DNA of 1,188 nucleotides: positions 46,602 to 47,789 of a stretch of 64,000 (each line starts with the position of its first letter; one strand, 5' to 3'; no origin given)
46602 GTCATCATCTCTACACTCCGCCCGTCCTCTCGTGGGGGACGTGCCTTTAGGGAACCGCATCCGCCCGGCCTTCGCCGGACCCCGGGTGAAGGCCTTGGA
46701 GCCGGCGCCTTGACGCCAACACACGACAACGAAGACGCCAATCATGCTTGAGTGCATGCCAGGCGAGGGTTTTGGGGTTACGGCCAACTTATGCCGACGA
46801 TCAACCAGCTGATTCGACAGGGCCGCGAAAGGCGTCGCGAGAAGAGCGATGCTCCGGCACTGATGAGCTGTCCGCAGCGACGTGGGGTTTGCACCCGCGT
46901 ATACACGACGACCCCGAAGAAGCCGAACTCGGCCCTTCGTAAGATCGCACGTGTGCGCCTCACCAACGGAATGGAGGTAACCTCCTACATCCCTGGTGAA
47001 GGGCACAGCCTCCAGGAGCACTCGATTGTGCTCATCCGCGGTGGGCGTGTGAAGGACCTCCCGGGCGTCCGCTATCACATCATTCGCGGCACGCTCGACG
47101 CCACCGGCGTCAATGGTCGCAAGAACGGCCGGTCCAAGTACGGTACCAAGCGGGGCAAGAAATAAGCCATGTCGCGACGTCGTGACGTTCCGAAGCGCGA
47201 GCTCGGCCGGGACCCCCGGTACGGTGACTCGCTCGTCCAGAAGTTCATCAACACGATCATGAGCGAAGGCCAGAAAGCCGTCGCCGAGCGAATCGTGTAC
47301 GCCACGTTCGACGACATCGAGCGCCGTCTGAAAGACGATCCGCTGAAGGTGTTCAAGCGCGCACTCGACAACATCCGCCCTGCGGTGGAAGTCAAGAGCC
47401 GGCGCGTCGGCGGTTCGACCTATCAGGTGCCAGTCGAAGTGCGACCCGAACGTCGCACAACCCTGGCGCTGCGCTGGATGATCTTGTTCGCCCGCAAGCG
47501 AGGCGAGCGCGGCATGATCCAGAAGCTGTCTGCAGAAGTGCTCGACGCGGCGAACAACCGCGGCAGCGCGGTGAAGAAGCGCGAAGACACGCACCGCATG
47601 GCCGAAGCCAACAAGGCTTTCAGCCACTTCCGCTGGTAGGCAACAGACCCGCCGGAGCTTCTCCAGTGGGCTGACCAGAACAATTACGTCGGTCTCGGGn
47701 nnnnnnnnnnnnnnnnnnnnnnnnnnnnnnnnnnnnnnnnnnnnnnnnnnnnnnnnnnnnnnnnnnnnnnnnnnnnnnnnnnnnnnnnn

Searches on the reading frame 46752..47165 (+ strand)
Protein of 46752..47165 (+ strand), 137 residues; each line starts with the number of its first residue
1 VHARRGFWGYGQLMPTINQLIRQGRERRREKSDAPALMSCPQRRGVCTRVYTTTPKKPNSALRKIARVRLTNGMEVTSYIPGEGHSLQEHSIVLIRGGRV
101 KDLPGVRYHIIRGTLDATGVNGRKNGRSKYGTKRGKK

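Call 74: search_protein_families(library=pfam, proteins=[window:46752-47165:+], max_evalue=0.001)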
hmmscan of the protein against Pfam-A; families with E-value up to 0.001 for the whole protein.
window:46752-47165:+ (137 aa): 1 family
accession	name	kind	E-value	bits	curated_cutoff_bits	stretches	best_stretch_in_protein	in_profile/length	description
PF00164.32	Ribosom_S12_S23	-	3.9e-40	136.4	22.3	1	31-134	2-107/110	Ribosomal protein S12/S23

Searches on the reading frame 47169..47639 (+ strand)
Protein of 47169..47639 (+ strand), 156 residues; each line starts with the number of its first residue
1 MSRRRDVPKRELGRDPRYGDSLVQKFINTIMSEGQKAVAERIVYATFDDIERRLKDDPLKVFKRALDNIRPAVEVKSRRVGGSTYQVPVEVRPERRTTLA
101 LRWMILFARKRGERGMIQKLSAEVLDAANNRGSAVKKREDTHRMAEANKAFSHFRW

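Call 74: search_protein_families(library=pfam, proteins=[window:47169-47639:+], max_evalue=0.001)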
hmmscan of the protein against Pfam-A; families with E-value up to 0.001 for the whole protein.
window:47169-47639:+ (156 aa): 1 family
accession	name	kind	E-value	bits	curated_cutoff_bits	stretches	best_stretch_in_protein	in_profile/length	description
PF00177.27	Ribosomal_S7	-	1.6e-63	213.1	24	1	2-149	1-148/148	Ribosomal protein S7p/S5e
